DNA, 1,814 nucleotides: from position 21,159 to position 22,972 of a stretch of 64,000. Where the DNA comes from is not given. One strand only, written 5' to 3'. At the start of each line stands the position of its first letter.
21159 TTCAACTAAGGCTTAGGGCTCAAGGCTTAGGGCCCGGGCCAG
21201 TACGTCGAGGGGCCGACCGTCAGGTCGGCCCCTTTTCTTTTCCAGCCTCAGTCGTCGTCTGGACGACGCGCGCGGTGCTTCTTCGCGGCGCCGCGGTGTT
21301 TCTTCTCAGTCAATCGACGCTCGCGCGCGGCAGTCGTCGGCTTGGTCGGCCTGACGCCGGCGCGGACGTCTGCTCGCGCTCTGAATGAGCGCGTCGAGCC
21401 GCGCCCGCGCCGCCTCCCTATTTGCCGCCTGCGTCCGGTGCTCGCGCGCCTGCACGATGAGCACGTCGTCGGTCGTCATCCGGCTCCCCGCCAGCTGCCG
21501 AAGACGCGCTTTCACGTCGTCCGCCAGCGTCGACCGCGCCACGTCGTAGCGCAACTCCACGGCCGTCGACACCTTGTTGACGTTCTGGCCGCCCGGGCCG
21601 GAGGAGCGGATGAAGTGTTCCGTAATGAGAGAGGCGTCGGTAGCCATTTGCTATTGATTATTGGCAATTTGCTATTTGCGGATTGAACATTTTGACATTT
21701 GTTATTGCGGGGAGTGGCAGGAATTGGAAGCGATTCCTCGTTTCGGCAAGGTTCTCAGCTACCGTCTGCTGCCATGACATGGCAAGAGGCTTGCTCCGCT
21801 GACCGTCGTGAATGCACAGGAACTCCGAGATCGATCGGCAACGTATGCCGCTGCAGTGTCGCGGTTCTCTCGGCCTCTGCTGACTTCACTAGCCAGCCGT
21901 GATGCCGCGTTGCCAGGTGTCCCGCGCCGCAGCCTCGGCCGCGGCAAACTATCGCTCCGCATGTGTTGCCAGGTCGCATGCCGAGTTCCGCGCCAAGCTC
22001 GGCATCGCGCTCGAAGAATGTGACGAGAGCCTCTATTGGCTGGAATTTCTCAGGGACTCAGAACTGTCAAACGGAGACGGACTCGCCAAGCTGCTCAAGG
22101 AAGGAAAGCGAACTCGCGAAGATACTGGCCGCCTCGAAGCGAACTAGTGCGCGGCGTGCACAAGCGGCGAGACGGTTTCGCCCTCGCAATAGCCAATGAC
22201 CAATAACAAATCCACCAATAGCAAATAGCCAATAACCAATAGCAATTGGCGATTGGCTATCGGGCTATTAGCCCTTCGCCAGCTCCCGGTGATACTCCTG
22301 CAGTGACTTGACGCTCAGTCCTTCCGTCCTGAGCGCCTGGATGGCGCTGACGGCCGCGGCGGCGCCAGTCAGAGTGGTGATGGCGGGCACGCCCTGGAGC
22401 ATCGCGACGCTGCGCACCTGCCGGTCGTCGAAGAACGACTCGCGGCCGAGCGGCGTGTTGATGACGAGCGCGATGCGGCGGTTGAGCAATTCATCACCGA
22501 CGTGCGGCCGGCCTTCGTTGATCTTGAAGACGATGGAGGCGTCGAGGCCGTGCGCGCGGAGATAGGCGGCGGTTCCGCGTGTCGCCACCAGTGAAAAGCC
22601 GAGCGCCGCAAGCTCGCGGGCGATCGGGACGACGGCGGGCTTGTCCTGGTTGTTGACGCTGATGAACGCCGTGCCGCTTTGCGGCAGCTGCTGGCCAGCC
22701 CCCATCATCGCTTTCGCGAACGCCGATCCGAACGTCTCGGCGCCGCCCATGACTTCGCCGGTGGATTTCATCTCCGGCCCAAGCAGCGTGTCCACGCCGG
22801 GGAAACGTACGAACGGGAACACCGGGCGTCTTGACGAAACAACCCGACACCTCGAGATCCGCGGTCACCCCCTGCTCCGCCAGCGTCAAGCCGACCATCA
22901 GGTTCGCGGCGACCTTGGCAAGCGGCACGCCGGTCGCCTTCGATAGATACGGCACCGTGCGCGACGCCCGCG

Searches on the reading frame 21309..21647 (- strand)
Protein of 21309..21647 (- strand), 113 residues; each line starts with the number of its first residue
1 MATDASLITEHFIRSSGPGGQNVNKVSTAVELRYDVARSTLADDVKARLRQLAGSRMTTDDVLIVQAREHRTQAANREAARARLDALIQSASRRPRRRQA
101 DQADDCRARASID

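Call 9: search_protein_families(library=pfam, proteins=[window:21309-21647:-], max_evalue=0.01)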
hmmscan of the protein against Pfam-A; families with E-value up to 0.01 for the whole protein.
seq(113 aa): 3 families
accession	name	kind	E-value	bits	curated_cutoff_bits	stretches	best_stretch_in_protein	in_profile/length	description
PF00472.26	RF-1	-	3e-18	66.3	35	1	6-103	10-84/116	RF-1 domain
PF05402.18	PqqD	-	0.0011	19.6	23.4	0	20-55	29-64/67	Coenzyme PQQ synthesis protein D (PqqD)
PF10213.14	MRP-S28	-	0.0061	17.5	22.3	1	25-94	24-94/127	Mitochondrial ribosomal subunit protein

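Call 10: search_protein_families(library=ncbifam, proteins=[window:21309-21647:-], max_evalue=0.01)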
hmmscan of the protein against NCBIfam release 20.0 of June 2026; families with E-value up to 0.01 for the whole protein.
seq(113 aa): 5 families
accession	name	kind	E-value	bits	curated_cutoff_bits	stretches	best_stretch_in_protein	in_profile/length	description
NF006718.0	PRK09256.1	equivalog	6.9e-37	126.3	100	1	7-102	16-111/140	alternative ribosome rescue aminoacyl-tRNA hydrolase ArfB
TIGR00020.2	prfB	exception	3.6e-09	36.1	370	1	9-104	230-301/353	peptide chain release factor 2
NF001859.2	PRK00591.1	equivalog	4.3e-07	29.4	400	1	12-101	220-285/347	peptide chain release factor 1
TIGR03072.1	release_prfH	equivalog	1.4e-05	24.7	166.65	1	12-32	112-132/200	peptide chain release factor H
TIGR00019.1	prfA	equivalog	7e-05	21.9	423.25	1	13-32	229-248/361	peptide chain release factor 1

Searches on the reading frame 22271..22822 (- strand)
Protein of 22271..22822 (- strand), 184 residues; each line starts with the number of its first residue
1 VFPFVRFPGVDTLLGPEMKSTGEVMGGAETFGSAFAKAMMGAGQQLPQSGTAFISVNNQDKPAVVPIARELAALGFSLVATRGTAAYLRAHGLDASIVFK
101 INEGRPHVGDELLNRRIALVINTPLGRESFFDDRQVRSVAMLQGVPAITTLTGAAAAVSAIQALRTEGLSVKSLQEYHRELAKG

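Call 38: find_related_loci(query=window:22271-22822:-, collection=metagenome_contigs, flank=2500)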
Query seq(184 aa) (184 aa) in metagenome_contigs; peptide patterns used: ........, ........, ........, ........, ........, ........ (x = any residue, [..] = any of these).
600 stretches matched a pattern (row limit reached: there are more); 595 encode a relative of the query (tblastn E <= 1e-3); the best 80 are kept; 80 distinct loci.
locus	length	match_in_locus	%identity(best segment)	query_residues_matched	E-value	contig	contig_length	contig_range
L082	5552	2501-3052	71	1-184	7e-89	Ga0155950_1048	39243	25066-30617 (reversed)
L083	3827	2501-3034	70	1-178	6e-87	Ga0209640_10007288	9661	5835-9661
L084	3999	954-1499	69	1-182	7e-87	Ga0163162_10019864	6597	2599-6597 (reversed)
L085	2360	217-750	70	1-178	2e-89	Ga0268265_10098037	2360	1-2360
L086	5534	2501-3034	72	1-178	2e-86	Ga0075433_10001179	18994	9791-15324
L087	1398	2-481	87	22-181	9e-90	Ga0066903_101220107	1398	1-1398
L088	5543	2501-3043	70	1-181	5e-80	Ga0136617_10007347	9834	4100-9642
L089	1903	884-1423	57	1-180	9e-73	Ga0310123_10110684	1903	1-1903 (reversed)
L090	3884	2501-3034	57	1-178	1e-68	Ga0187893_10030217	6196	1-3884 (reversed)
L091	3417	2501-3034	57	1-178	2e-68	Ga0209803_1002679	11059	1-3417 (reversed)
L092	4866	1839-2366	64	1-176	3e-68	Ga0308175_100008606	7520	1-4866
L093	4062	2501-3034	60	1-178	5e-68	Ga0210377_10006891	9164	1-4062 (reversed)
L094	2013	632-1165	57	1-178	1e-69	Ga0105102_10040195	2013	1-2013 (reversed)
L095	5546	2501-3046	60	1-182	2e-66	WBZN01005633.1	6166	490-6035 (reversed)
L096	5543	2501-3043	57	1-181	5e-65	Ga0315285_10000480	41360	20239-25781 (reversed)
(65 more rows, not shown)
